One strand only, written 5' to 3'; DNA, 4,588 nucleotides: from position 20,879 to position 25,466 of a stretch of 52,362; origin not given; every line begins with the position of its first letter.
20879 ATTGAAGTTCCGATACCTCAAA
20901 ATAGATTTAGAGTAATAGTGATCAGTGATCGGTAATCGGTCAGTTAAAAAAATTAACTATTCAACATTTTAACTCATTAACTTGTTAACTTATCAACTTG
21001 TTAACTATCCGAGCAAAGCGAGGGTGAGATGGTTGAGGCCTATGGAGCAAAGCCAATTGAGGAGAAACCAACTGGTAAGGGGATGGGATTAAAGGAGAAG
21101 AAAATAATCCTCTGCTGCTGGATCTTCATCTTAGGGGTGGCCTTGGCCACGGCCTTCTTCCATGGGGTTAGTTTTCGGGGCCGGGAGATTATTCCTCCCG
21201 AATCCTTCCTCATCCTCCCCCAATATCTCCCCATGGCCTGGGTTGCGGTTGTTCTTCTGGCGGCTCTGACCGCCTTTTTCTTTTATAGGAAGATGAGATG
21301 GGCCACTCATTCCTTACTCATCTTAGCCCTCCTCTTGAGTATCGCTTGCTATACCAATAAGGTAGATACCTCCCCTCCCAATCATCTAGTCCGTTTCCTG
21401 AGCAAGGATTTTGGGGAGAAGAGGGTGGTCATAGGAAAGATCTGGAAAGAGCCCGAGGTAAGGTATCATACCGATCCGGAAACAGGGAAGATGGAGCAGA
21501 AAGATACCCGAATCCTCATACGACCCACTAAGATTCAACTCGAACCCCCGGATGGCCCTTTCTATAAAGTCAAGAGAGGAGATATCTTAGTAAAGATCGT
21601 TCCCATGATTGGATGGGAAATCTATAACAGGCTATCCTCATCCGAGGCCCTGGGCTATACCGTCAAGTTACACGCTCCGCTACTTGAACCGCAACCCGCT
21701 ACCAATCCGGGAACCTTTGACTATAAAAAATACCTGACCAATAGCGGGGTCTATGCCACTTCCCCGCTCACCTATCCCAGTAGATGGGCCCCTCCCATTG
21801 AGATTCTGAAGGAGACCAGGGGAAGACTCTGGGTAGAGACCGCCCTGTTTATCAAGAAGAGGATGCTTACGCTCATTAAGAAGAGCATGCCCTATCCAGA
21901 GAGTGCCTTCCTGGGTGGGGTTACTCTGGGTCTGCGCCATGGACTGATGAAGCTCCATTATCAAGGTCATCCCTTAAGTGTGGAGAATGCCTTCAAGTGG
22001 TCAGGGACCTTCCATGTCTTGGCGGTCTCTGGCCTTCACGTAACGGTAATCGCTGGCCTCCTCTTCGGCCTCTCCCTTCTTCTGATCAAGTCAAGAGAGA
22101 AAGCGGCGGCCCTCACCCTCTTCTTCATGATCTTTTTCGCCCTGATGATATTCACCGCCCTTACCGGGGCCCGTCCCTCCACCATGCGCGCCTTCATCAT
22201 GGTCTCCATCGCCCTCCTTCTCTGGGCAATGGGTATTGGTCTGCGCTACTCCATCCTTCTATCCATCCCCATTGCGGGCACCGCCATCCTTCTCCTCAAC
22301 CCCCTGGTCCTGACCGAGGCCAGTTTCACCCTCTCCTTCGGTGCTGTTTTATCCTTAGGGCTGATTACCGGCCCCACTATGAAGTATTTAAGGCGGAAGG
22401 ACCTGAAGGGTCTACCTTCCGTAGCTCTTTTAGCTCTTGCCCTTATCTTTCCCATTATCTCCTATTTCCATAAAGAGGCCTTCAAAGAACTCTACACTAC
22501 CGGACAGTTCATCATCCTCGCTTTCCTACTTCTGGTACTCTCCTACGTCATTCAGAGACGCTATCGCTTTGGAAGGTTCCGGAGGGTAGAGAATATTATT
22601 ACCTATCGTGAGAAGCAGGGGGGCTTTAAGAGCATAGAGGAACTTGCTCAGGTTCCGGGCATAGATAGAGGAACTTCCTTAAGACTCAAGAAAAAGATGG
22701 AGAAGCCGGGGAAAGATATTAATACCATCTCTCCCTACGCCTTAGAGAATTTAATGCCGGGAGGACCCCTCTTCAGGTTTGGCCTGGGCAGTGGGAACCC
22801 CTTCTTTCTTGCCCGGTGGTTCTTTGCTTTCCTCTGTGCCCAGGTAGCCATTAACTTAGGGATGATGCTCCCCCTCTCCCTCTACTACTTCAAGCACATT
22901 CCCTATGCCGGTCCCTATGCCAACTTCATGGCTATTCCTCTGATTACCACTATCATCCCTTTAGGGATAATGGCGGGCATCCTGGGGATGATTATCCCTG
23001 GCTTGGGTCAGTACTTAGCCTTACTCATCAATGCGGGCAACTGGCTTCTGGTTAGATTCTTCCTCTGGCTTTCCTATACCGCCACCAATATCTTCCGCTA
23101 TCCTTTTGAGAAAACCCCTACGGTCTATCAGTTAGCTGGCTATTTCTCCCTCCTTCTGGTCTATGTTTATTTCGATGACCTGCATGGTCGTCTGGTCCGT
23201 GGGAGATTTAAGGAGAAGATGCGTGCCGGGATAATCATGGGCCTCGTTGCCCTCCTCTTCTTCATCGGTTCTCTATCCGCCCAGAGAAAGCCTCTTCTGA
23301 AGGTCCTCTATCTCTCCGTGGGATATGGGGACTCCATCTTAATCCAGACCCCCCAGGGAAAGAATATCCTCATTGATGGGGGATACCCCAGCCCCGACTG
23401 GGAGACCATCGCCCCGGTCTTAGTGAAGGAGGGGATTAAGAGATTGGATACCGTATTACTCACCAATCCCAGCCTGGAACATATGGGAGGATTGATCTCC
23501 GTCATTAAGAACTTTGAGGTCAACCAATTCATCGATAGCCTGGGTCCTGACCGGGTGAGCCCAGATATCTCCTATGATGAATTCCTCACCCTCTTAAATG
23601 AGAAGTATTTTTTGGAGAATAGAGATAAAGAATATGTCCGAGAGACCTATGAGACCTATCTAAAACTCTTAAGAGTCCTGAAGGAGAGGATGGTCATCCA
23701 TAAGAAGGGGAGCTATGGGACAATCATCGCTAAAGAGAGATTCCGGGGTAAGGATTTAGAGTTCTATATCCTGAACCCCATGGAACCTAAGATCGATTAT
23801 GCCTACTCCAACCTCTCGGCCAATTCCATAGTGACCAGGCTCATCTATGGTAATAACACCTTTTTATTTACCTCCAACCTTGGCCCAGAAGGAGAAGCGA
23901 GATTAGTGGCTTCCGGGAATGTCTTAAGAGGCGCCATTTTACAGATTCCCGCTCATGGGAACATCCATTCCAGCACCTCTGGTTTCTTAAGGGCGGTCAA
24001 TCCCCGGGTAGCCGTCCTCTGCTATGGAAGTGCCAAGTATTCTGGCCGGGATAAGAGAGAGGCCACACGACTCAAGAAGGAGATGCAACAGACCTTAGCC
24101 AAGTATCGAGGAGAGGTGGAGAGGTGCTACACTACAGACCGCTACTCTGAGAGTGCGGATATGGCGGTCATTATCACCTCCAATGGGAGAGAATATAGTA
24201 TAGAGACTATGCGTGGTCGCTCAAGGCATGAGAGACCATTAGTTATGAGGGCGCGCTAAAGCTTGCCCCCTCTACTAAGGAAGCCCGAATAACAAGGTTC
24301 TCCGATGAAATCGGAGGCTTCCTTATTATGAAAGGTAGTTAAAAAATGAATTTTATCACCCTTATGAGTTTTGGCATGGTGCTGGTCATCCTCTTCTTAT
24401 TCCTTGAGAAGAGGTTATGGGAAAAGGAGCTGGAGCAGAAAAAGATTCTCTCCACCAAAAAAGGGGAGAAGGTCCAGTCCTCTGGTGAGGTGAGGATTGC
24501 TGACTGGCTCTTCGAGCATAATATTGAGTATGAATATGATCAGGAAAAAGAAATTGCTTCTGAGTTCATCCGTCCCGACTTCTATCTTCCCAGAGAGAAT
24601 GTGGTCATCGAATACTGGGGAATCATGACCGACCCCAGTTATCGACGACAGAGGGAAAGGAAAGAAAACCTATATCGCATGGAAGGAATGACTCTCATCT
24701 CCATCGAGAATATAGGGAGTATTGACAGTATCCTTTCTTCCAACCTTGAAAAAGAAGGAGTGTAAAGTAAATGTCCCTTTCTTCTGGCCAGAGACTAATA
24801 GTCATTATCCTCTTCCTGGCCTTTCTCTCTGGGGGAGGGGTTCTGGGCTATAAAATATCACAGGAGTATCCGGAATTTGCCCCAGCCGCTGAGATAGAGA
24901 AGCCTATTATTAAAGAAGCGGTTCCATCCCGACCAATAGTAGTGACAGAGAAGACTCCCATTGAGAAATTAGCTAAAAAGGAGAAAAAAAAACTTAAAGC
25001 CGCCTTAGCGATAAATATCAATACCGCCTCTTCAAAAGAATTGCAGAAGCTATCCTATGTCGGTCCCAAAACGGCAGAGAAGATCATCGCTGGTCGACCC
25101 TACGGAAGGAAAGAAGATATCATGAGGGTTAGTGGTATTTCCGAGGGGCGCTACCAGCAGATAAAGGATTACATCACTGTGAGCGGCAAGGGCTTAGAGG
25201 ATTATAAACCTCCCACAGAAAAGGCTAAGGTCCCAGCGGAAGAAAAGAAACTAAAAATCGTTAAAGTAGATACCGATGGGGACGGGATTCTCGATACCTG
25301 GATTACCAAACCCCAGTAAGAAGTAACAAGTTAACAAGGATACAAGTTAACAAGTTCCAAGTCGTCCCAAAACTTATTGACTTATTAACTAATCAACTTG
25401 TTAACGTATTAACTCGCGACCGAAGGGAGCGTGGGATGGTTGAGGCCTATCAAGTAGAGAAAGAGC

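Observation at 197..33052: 33-kb co-directional DNA-uptake supercluster: pseudopilus, PilMNOPQ, two ComEC, three ComEA and an extra nuclease/membrane layer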

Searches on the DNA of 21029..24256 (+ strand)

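Call 98: search_rna_families(sources=[L006, L094, L093, L005], threshold=gathering)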
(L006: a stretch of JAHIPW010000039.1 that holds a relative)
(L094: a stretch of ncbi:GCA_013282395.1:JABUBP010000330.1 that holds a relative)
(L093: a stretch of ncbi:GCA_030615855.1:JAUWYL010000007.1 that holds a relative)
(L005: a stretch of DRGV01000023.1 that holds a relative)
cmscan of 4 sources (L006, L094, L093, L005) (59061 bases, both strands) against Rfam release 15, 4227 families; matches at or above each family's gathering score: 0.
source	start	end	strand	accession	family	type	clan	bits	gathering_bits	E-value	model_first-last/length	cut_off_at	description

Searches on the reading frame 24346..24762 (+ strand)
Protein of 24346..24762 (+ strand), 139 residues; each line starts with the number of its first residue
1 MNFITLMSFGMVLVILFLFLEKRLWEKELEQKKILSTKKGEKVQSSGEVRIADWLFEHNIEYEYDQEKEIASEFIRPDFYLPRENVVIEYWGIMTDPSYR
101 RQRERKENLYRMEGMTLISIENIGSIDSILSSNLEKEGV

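Call 5: search_protein_families(library=pfam, proteins=[window:24346-24762:+], max_evalue=0.01)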
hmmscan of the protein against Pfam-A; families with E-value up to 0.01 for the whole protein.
window:24346-24762:+ (139 aa): 0 families

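Call 43: search_protein_representatives(protein=window:24346-24762:+)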
Query: 139 residues. Proteins with E-value up to 0.001 (for the whole library): 2053; up to 1e-10: 208; up to 1e-30: 1. The best 150 are listed.
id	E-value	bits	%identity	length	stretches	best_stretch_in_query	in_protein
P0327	1.4e-42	161.3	62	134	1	7-136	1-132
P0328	6.2e-21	91.2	47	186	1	18-135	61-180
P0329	3.6e-19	85.5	43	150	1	7-130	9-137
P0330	3.9e-19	85.4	45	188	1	23-139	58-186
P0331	7.9e-19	84.4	44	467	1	19-135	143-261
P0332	3.5e-18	82.3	51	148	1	43-138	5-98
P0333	3.9e-18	82.2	43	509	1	18-133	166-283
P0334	6.4e-18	81.5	43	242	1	19-134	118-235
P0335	8.0e-18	81.2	42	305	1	18-134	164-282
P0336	1.1e-17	80.7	43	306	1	18-136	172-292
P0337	1.2e-17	80.6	43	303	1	28-121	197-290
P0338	1.8e-17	80.1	47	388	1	21-120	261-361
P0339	2.7e-17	79.5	49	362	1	25-130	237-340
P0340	7.3e-17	78.1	47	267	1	22-121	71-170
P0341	1.7e-16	76.8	47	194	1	41-135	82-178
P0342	3.4e-16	75.9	46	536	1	29-138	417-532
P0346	2.4e-15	73.2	38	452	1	22-138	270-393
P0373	5.8e-14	68.7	39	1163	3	28-94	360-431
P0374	6.2e-14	68.6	40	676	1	29-137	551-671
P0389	1.7e-13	67.2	48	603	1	37-136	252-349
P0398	2.5e-13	66.7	40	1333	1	22-126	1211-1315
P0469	1.2e-11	61.2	35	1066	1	22-124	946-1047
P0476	1.6e-11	60.8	40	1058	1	38-132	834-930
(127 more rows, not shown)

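Call 45: search_protein_families(library=pfam, proteins=[P0331, P0333, P0342, P0346, P0373, P0374, P0398, P0469, P0476, P0389], max_evalue=0.001)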
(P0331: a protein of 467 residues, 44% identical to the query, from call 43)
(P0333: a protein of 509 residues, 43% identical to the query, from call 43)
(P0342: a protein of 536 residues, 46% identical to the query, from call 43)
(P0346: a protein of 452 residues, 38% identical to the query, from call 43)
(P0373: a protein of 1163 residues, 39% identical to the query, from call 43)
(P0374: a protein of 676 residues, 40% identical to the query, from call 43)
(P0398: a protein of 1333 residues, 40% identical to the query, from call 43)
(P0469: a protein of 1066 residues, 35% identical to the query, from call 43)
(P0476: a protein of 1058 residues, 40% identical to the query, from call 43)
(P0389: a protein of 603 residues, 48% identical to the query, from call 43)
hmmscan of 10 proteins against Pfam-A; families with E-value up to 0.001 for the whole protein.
P0331 (467 aa): 0 families

P0333 (509 aa): 3 families
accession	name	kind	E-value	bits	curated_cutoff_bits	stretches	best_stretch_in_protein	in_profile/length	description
PF13646.12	HEAT_2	-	1.8e-08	35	27.7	1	40-116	17-86/88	HEAT repeats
PF13513.12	HEAT_EZ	-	7.7e-07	29.9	27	0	57-82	27-52/55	HEAT-like repeat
PF02985.28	HEAT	-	1.2e-05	25.5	23.5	0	61-84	3-26/31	HEAT repeat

P0342 (536 aa): 0 families

P0346 (452 aa): 0 families

P0373 (1163 aa): 8 families
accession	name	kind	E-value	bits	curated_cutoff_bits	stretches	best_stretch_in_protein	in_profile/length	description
PF00580.27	UvrD-helicase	-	1.1e-41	143.7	23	2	778-915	143-270/271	UvrD/REP helicase N-terminal domain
PF13361.12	UvrD_C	-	1.5e-20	74.4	25.6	1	1021-1090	285-345/350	UvrD-like helicase C-terminal domain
PF13245.12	AAA_19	-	3.3e-12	47.2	25.1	2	850-900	84-133/134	AAA domain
PF13538.12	UvrD_C_2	-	1e-11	44.9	27.4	1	1065-1091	26-52/52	UvrD-like helicase C-terminal domain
PF01443.25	Viral_helicase1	-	2.7e-08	34.3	21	1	1007-1090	160-226/228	Viral superfamily 1 RNA helicase core domain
PF01396.24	Zn_ribbon_Top1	-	1.2e-06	28.7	32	1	1120-1156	4-38/39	Topoisomerase DNA binding C4 zinc finger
PF13087.12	AAA_12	-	0.00011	22.3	27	1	973-1092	93-192/195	AAA domain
PF13604.12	AAA_30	-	0.00027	21.2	27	0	852-896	85-128/191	AAA domain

P0374 (676 aa): 0 families

P0398 (1333 aa): 6 families
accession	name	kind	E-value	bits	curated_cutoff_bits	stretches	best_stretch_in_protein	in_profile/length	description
PF13087.12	AAA_12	-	4e-34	118.3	27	1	966-1154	2-194/195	AAA domain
PF13086.12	AAA_11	-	3.1e-31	109.5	27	1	160-949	1-254/257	AAA domain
PF13245.12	AAA_19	-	4.9e-10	40.1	25.1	1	165-231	1-62/134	AAA domain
PF13604.12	AAA_30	-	1.6e-07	31.7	27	0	160-199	1-41/191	AAA domain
PF01443.25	Viral_helicase1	-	8e-06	26.3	21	0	908-957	58-113/228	Viral superfamily 1 RNA helicase core domain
PF00004.35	AAA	-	0.00024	22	21.2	0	180-204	2-26/131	ATPase family associated with various cellular activities (AAA)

P0469 (1066 aa): 5 families
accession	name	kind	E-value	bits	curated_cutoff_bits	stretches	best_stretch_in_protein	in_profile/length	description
PF13086.12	AAA_11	-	8.4e-42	144.1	27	2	152-327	2-181/257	AAA domain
PF13087.12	AAA_12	-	5.9e-33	114.5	27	1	700-888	2-194/195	AAA domain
PF13245.12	AAA_19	-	3.2e-11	44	25.1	1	156-219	1-61/134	AAA domain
PF13604.12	AAA_30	-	3.9e-08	33.7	27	0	152-215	2-62/191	AAA domain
PF01443.25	Viral_helicase1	-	5.3e-06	26.8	21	0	641-695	58-114/228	Viral superfamily 1 RNA helicase core domain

P0476 (1058 aa): 4 families
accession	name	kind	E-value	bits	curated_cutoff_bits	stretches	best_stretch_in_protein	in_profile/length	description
PF00270.35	DEAD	-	7.1e-34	117.4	26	1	60-230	2-164/167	DEAD/DEAH box helicase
PF00271.37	Helicase_C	-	1.5e-18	67.5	23.5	1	277-374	11-110/110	Helicase conserved C-terminal domain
PF04851.21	ResIII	-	6.4e-08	33.1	22.5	1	60-226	6-161/164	Type III restriction enzyme, res subunit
PF22590.2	Cas3-like_C_2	-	2.1e-05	25.1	27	1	321-373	49-104/106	CRISPR-associated nuclease/helicase Cas3, C-terminal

P0389 (603 aa): 6 families
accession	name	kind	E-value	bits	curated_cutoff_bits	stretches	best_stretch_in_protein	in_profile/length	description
PF13646.12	HEAT_2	-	1.1e-17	64.5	27.7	2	539-598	2-59/88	HEAT repeats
PF22557.2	DuOB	-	2.9e-13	50.8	27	1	4-224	13-210/210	Dual OB-containing domain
PF03130.22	HEAT_PBS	-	2.7e-12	46.3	20.9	0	553-575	1-23/27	PBS lyase HEAT-like repeat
PF09382.16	RQC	-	1.8e-05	25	23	1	392-467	5-82/114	RQC domain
PF02985.28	HEAT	-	3.5e-05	24.1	23.5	0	540-565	4-28/31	HEAT repeat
PF13513.12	HEAT_EZ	-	6.2e-05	23.9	27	0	537-564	29-55/55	HEAT-like repeat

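Call 46: search_solved_structures(query=A2, max_evalue=1, show_alignments=2)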
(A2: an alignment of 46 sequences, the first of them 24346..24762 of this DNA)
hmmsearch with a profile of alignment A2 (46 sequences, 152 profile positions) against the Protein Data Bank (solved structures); distinct sequences matched with E-value up to 1: 7.
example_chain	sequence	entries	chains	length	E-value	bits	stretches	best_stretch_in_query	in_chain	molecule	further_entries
2pfj_A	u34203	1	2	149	0.00091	22.2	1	38-97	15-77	Endodeoxyribonuclease 1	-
1m0d_A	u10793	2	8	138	0.00092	22.2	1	39-98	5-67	Endodeoxyribonuclease I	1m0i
3cae_A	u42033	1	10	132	0.015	18.2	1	43-98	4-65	Endonuclease I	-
1fzr_A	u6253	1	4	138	0.019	17.9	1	39-85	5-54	ENDONUCLEASE I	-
3r3p_A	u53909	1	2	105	0.041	16.8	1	72-131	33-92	Mobile intron protein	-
2ywi_A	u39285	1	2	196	0.055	16.4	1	55-93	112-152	Hypothetical conserved protein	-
6p66_B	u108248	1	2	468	0.11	15.5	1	63-121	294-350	DNA endonuclease Bax1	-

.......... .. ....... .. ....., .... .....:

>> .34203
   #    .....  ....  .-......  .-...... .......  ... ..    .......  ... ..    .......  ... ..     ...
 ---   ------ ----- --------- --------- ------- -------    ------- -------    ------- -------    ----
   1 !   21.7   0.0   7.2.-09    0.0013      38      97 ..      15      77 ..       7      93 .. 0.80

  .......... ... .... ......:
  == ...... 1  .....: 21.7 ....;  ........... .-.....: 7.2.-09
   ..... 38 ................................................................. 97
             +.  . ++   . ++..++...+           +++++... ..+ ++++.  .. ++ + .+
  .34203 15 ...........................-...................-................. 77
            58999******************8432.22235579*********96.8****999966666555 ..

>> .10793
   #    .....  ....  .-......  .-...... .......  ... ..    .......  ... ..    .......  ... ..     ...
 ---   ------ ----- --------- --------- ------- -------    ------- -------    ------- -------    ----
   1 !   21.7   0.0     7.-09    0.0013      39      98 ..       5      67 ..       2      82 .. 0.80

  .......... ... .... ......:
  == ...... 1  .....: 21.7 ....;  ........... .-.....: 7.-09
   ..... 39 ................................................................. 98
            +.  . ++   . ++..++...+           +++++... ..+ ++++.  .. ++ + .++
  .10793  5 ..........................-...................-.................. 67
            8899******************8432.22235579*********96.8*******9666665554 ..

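Call 47: search_protein_families(library=ncbifam, proteins=[window:24346-24762:+], max_evalue=0.01)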
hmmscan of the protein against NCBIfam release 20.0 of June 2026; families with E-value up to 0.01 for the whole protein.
window:24346-24762:+ (139 aa): 0 families

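Call 67: search_protein_families(library=padloc, proteins=[window:24346-24762:+], max_evalue=0.001)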
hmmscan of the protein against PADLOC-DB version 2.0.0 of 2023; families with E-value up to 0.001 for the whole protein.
window:24346-24762:+ (139 aa): 4 families
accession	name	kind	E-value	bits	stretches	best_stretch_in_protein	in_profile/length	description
PDLC05067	PDC-S69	-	3.7e-22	77.3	1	32-139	178-286/289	-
PDLC01150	HEAT_CxxC_PDDEXK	-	9.7e-20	69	1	18-120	166-268/288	HEAT_CxxC_PD-DEXK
PDLC05065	PDC-S68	-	1.2e-17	61.1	1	26-119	1091-1187/1221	-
PDLC05066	PDC-S68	-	9.8e-11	38.4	1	29-111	1088-1173/1202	-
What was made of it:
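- Checked: Its family profile hits T7 endonuclease I (E 9e-4, call 46) and the PADLOC 'HEAT_CxxC_PD-DEXK' nuclease domain (1e-19, call 67).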

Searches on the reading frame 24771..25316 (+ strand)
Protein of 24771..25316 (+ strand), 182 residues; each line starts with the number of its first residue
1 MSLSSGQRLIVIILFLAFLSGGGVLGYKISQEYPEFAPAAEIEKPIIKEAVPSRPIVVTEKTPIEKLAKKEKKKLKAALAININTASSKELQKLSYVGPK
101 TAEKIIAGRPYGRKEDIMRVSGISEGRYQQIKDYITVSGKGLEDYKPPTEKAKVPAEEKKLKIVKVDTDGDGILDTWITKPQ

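Call 5: search_protein_families(library=pfam, proteins=[window:24771-25316:+], max_evalue=0.01)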
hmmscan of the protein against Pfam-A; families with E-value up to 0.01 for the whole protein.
window:24771-25316:+ (182 aa): 4 families
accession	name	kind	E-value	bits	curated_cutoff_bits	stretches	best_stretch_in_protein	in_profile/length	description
PF12836.13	HHH_3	-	3.3e-14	53.2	27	1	80-136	5-65/65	Helix-hairpin-helix motif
PF00633.29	HHH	-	1.4e-06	28.2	24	1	82-107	4-29/30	Helix-hairpin-helix motif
PF06514.17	PsbU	-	1e-05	25.9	24.5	1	74-134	8-68/93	Photosystem II 12 kDa extrinsic protein (PsbU)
PF14520.12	HHH_5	-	4.6e-05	24.2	27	1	84-107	30-53/57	Helix-hairpin-helix domain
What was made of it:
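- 24771..25319 (+): g22, membrane-anchored HhH (ComEA-type DNA-binding) protein. HHH_3 3.3e-14 (call 5).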

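Call 47: search_protein_families(library=ncbifam, proteins=[window:24771-25316:+], max_evalue=0.01)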
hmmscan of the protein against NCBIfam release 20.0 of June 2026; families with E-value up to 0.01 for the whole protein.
window:24771-25316:+ (182 aa): 5 families
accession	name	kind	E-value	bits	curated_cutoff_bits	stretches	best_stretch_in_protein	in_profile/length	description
TIGR01259.1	comE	subfamily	3.8e-12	46.2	152.35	1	59-137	38-120/120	comEA protein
TIGR00426.1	TIGR00426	subfamily_domain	3.6e-10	39.8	53.1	1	80-137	7-69/69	competence protein ComEA helix-hairpin-helix repeat region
NF002708.1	PRK02515.1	equivalog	8.7e-06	25.7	85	1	63-135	44-113/137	photosystem II complex extrinsic protein PsbU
TIGR00084.2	ruvA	equivalog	0.0052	16.4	85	1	79-107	100-128/202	Holliday junction branch migration protein RuvA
NF008915.0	PRK12278.1-1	equivalog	0.0068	16.3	281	1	48-108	112-172/216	50S ribosomal protein L21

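Call 67: search_protein_families(library=padloc, proteins=[window:24771-25316:+], max_evalue=0.001)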
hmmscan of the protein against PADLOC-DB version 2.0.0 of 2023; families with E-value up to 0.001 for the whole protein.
window:24771-25316:+ (182 aa): 0 families
